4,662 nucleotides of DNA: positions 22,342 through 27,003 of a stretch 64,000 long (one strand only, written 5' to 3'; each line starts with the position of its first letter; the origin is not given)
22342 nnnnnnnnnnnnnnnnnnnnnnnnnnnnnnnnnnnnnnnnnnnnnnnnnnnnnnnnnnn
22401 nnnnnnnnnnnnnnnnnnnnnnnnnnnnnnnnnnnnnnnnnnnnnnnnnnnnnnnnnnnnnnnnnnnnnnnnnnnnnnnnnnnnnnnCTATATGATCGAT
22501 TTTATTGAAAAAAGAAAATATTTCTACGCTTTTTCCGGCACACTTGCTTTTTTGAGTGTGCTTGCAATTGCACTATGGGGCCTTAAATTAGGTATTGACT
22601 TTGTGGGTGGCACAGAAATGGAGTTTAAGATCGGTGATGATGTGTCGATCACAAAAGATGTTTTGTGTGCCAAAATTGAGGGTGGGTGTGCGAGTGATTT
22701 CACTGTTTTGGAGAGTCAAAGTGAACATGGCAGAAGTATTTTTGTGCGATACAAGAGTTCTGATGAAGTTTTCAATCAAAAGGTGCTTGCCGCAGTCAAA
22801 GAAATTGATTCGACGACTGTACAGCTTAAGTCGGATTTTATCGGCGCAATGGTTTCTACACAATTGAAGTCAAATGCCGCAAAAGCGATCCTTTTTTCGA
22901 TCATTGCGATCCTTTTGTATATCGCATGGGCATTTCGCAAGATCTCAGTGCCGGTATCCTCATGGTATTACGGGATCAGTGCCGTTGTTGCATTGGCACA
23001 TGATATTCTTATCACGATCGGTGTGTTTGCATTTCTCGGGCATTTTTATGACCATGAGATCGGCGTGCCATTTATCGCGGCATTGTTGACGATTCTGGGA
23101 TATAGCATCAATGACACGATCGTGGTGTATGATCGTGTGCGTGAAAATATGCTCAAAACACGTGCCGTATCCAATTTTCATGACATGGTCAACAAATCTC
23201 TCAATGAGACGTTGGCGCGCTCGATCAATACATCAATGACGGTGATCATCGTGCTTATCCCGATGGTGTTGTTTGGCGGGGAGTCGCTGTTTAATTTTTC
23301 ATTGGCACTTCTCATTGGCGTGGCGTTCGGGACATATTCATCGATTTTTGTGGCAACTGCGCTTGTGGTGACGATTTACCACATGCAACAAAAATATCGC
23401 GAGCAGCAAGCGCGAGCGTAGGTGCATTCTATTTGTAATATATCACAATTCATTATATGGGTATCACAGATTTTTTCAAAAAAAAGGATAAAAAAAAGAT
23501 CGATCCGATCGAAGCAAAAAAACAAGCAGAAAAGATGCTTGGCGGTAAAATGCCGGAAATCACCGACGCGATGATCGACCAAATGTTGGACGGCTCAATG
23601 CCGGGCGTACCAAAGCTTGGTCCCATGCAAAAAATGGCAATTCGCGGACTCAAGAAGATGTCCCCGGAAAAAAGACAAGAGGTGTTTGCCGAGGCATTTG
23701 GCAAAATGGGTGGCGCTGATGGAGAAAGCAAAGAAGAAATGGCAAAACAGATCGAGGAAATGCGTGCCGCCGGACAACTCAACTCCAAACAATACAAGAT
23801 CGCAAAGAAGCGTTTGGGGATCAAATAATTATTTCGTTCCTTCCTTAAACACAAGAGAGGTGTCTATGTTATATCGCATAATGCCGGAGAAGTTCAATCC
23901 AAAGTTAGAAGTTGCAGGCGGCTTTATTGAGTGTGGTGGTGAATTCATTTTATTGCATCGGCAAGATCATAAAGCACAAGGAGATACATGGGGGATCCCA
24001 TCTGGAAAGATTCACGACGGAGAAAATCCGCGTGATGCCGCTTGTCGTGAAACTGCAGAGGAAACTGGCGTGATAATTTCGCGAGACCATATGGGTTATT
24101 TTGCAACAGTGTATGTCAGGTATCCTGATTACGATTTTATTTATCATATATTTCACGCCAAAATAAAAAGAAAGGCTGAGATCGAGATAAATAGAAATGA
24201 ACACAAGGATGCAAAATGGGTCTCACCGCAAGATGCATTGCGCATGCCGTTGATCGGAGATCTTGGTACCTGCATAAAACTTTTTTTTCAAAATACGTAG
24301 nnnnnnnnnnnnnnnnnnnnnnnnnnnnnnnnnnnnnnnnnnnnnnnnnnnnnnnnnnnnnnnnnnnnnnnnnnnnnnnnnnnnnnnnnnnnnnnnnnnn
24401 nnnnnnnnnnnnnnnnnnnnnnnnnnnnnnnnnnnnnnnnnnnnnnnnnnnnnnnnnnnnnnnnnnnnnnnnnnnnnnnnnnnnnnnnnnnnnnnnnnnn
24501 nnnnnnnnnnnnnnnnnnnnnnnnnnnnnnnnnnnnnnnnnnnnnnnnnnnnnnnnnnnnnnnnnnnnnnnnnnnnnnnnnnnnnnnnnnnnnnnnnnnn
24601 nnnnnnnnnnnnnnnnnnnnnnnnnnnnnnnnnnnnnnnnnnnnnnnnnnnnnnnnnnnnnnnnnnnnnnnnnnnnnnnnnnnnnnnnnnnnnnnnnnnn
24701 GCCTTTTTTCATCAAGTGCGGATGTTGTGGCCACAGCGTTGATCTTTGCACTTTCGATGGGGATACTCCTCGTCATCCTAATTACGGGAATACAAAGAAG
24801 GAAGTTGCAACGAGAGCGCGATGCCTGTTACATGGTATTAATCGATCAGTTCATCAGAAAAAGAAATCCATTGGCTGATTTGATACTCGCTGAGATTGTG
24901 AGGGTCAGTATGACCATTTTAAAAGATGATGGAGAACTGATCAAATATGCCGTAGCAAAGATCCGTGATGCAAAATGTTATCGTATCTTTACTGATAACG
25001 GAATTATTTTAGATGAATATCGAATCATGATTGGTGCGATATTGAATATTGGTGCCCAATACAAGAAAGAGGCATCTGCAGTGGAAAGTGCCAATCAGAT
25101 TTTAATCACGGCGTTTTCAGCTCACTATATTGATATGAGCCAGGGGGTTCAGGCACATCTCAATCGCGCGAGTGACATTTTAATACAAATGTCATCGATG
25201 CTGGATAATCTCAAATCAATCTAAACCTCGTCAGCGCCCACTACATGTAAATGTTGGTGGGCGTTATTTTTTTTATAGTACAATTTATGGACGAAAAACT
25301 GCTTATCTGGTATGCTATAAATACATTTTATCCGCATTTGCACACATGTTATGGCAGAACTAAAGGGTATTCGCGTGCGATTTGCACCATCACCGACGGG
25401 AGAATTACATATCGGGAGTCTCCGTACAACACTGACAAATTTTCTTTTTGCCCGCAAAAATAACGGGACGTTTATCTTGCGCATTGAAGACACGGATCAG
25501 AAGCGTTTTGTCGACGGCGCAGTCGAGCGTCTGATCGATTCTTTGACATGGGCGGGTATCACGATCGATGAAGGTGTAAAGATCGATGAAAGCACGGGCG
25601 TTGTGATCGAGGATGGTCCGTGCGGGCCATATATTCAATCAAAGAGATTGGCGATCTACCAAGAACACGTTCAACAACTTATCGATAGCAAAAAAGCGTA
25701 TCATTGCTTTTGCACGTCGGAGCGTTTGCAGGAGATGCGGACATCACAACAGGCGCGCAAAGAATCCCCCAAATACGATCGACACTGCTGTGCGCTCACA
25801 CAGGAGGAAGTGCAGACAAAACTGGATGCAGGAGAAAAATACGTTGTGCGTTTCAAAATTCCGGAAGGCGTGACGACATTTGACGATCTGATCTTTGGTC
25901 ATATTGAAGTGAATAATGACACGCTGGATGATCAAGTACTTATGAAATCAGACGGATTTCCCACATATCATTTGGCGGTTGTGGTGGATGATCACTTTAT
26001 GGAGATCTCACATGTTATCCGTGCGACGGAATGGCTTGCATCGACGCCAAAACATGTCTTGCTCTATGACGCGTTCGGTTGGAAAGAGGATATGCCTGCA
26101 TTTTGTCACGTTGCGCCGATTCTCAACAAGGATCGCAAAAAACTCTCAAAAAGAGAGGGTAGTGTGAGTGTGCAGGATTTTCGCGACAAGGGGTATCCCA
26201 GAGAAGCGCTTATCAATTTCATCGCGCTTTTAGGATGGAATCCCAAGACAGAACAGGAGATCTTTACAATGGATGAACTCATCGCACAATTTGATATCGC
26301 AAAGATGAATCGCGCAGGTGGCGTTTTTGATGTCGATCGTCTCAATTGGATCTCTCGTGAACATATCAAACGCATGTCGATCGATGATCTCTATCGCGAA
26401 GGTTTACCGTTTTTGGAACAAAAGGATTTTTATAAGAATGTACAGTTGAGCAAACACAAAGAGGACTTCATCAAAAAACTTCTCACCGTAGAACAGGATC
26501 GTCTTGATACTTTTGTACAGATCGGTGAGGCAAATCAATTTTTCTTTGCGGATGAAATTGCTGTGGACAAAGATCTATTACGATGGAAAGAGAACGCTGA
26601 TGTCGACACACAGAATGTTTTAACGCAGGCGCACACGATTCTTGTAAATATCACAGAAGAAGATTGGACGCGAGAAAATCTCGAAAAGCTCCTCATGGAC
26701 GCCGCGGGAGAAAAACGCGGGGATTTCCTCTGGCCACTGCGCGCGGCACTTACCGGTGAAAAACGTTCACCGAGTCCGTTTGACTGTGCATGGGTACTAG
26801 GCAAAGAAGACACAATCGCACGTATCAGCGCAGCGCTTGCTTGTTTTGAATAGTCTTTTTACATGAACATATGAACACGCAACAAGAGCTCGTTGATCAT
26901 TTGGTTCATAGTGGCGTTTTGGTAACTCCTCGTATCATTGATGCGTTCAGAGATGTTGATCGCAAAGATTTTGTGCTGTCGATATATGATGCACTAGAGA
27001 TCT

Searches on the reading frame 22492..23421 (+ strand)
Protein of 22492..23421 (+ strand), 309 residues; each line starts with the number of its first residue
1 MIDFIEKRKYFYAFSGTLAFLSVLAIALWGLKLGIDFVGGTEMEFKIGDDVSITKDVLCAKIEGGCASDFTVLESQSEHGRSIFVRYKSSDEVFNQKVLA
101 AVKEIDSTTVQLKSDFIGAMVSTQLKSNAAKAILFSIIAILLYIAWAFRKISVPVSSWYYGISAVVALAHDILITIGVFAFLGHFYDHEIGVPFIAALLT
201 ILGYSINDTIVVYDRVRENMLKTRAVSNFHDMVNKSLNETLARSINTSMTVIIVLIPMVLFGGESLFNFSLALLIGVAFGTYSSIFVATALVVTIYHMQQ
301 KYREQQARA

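Call 30: search_protein_families(library=pfam, proteins=[window:22492-23421:+], max_evalue=0.00001)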
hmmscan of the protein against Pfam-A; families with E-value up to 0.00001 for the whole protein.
window:22492-23421:+ (309 aa): 1 family
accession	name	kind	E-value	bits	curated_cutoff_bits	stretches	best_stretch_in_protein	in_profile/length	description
PF02355.23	SecD_SecF_C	-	7e-56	189.1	20.5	1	99-296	3-187/189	Protein export membrane protein SecD/SecF, C-terminal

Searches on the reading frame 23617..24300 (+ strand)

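Call 31: search_protein_families(library=pfam, proteins=[window:23617-24300:+], max_evalue=0.00001)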
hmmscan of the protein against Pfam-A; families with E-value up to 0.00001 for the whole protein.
window:23617-24300:+ (227 aa): 2 families
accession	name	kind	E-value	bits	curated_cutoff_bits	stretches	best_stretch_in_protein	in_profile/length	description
PF00293.34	NUDIX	-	1.3e-18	67.8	21.1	1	107-211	14-122/134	NUDIX domain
PF14815.12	NUDIX_4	-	2e-07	31.2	35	1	103-210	4-101/113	NUDIX domain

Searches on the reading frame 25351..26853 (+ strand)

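Call 53: search_protein_families(library=ncbifam, proteins=[window:25351-26853:+], max_evalue=0.00001)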
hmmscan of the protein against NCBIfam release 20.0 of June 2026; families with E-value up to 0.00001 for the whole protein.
window:25351-26853:+ (500 aa): 10 families
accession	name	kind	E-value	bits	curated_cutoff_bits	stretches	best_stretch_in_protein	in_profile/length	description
TIGR00464.1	gltX_bact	equivalog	8.3e-155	516.3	289.95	1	7-494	2-465/470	glutamate--tRNA ligase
TIGR03838.1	queuosine_YadB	equivalog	4.7e-65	219.7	276.7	1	8-309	2-270/272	tRNA glutamyl-Q(34) synthetase GluQRS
NF004315.1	PRK05710.1-4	equivalog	1.3e-60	205.2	250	1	10-288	2-271/274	tRNA glutamyl-Q(34) synthetase GluQRS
NF004314.0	PRK05710.1-3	equivalog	6.1e-60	203.1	256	1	8-313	8-277/297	tRNA glutamyl-Q(34) synthetase GluQRS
NF004313.0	PRK05710.1-2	equivalog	2.1e-44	151.9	380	1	7-314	5-286/299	tRNA glutamyl-Q(34) synthetase GluQRS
NF004312.0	PRK05710.1-1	equivalog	4.7e-43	147.7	453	1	10-312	17-280/306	tRNA glutamyl-Q(34) synthetase GluQRS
NF003169.0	PRK04156.1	equivalog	3e-40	138.4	516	1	5-254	100-329/567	glutamate--tRNA ligase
TIGR00463.1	gltX_arch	equivalog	2.7e-31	108.7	401.75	1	7-266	94-331/560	glutamate--tRNA ligase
TIGR00440.1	glnS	equivalog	3.1e-11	42.8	425.8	1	7-240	1-219/524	glutamine--tRNA ligase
NF011291.0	PRK14703.1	equivalog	6.9e-10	37.8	681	1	6-77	31-102/769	glutamine--tRNA ligase/YqeY domain fusion protein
